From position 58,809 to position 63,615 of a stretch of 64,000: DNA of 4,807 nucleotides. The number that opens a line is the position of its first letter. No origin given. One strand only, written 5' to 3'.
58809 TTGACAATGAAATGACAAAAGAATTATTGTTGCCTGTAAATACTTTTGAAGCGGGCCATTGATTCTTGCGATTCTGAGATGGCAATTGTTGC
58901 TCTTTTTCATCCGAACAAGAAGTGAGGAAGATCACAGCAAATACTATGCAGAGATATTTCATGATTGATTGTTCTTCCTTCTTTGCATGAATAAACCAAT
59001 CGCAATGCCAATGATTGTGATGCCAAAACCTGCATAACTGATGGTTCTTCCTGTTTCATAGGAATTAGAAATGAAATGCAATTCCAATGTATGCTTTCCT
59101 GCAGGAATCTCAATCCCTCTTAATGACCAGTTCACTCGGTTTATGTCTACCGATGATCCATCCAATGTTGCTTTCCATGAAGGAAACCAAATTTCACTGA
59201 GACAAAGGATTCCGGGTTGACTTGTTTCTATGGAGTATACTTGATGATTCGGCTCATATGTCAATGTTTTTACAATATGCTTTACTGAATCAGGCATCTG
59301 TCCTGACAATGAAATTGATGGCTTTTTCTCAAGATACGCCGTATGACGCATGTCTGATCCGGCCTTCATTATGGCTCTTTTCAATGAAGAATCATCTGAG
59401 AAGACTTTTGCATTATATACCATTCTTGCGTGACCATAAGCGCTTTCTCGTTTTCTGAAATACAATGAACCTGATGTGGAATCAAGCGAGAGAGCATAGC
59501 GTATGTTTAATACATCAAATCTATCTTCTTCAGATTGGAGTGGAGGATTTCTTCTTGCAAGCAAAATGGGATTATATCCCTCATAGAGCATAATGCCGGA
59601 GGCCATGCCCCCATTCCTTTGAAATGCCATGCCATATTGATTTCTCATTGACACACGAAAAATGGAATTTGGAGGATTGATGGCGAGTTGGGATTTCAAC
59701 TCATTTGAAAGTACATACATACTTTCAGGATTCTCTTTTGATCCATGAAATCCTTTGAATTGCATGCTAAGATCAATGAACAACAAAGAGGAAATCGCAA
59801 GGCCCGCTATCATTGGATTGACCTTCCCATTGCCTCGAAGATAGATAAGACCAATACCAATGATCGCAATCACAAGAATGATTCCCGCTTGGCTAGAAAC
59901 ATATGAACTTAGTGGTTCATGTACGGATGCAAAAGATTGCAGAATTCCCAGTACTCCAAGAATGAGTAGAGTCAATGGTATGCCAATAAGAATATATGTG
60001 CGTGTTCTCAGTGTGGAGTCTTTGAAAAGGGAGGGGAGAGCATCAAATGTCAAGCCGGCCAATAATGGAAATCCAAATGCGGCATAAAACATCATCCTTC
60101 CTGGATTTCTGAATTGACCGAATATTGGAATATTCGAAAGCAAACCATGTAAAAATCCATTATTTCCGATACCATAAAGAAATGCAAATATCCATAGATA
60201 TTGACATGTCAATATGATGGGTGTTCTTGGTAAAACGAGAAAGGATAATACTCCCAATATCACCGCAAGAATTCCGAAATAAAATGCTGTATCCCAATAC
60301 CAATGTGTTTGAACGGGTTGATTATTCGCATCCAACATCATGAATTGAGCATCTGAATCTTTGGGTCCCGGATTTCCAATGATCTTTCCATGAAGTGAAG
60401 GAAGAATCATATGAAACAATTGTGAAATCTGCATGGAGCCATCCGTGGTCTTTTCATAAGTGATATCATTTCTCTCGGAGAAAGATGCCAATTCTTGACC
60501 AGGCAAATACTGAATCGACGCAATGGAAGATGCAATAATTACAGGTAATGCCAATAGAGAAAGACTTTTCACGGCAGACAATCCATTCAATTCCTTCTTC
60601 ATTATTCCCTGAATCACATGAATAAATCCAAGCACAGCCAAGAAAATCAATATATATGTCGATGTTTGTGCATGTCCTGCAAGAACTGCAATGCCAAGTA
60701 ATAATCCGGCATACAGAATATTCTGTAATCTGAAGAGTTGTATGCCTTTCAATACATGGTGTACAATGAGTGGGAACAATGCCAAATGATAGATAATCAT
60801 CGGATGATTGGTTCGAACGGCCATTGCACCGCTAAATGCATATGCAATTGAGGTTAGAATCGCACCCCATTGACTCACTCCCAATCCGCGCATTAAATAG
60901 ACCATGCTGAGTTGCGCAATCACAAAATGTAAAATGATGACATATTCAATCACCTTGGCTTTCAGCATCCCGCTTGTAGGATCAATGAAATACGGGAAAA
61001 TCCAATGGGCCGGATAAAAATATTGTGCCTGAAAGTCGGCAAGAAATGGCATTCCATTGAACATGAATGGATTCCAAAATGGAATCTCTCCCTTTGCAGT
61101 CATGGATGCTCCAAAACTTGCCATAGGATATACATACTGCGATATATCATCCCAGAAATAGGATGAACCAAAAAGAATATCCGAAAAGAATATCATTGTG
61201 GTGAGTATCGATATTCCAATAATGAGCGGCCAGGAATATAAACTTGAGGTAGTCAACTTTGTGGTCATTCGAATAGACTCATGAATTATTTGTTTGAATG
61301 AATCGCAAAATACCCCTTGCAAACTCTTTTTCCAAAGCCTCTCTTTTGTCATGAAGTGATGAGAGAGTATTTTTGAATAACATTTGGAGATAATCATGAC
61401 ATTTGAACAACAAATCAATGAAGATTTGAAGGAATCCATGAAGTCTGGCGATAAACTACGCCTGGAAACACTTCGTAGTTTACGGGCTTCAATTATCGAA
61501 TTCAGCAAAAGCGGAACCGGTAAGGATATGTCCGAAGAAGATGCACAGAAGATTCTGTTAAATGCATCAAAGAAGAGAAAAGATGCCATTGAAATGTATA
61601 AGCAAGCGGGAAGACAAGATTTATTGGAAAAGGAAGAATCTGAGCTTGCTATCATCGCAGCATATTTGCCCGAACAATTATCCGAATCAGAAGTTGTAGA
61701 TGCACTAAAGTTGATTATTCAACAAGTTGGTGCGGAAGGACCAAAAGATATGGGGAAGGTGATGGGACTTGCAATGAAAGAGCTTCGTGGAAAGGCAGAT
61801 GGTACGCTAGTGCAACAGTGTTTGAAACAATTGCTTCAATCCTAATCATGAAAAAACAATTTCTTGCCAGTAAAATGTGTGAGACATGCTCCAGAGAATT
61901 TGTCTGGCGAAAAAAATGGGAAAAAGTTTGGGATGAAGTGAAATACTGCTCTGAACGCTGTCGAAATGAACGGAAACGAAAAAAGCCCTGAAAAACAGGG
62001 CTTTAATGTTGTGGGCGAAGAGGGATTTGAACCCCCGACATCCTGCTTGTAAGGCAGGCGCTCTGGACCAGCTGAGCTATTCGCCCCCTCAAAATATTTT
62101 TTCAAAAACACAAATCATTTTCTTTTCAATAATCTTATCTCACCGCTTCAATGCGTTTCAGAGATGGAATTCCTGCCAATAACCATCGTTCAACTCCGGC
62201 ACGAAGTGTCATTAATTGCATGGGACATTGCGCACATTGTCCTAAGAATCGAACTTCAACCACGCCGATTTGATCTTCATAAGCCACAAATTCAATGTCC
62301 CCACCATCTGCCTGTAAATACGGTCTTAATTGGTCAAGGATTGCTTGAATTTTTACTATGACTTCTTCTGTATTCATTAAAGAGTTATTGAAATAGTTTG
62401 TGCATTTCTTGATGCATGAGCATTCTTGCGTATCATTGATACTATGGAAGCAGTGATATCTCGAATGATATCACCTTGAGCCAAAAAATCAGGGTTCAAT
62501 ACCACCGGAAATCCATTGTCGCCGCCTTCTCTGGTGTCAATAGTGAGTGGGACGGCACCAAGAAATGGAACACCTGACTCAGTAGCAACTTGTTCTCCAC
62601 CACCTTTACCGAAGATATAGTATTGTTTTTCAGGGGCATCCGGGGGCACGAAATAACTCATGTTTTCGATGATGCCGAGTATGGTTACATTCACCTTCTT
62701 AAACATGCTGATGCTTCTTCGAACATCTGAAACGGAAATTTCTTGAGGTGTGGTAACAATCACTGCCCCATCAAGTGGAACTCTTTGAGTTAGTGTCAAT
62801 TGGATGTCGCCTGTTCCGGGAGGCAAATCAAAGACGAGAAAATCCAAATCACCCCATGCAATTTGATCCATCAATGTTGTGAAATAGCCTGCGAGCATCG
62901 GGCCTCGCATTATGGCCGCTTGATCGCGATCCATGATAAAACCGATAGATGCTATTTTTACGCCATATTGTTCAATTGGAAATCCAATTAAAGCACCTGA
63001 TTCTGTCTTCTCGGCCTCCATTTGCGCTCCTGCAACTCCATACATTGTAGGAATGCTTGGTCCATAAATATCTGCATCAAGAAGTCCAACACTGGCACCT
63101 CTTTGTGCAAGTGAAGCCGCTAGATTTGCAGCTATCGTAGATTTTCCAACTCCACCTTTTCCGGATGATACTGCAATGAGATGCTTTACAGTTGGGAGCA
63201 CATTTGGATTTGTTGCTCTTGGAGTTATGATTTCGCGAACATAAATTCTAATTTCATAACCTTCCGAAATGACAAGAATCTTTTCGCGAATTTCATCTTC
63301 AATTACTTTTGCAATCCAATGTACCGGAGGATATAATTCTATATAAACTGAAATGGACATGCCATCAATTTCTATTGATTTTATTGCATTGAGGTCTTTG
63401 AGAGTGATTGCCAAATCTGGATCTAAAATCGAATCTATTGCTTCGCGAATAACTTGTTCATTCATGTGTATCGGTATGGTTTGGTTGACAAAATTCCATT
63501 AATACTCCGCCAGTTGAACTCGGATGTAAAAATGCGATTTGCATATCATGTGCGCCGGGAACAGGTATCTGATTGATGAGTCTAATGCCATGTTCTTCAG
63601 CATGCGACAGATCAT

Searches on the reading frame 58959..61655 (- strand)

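Call 8: search_protein_families(library=pfam, proteins=[window:58959-61655:-], max_evalue=0.001)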
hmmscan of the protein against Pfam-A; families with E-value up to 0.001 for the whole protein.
window:58959-61655:- (898 aa): 1 family
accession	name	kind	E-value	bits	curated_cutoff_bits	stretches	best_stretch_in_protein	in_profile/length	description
PF09586.16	YfhO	-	6e-09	35.3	28.5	1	792-873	753-835/835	Bacterial membrane protein YfhO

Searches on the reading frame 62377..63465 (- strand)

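Call 41: search_protein_families(library=pfam, proteins=[window:62377-63465:-], max_evalue=0.00001)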
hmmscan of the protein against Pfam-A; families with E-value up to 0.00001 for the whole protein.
window:62377-63465:- (362 aa): 6 families
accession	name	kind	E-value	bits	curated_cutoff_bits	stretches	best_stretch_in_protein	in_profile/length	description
PF10609.15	ParA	-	1.2e-90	303.7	27.1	1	93-341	2-245/246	NUBPL iron-transfer P-loop NTPase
PF01656.29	CbiA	-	4.7e-13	49.6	25.4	1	97-311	1-115/125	CobQ/CobB/MinD/ParA nucleotide binding domain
PF13614.12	AAA_31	-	1.4e-09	38.6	27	1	96-136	3-43/177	AAA domain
PF02374.21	ArsA_ATPase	-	4.5e-07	29.8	24.3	0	100-132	6-38/305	Anion-transporting ATPase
PF01883.24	FeS_assembly_P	-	1e-06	29.4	23.5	1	3-67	1-65/73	Iron-sulfur cluster assembly protein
PF09140.17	MipZ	-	1.7e-06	28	20.7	1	95-136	1-42/262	ATPase MipZ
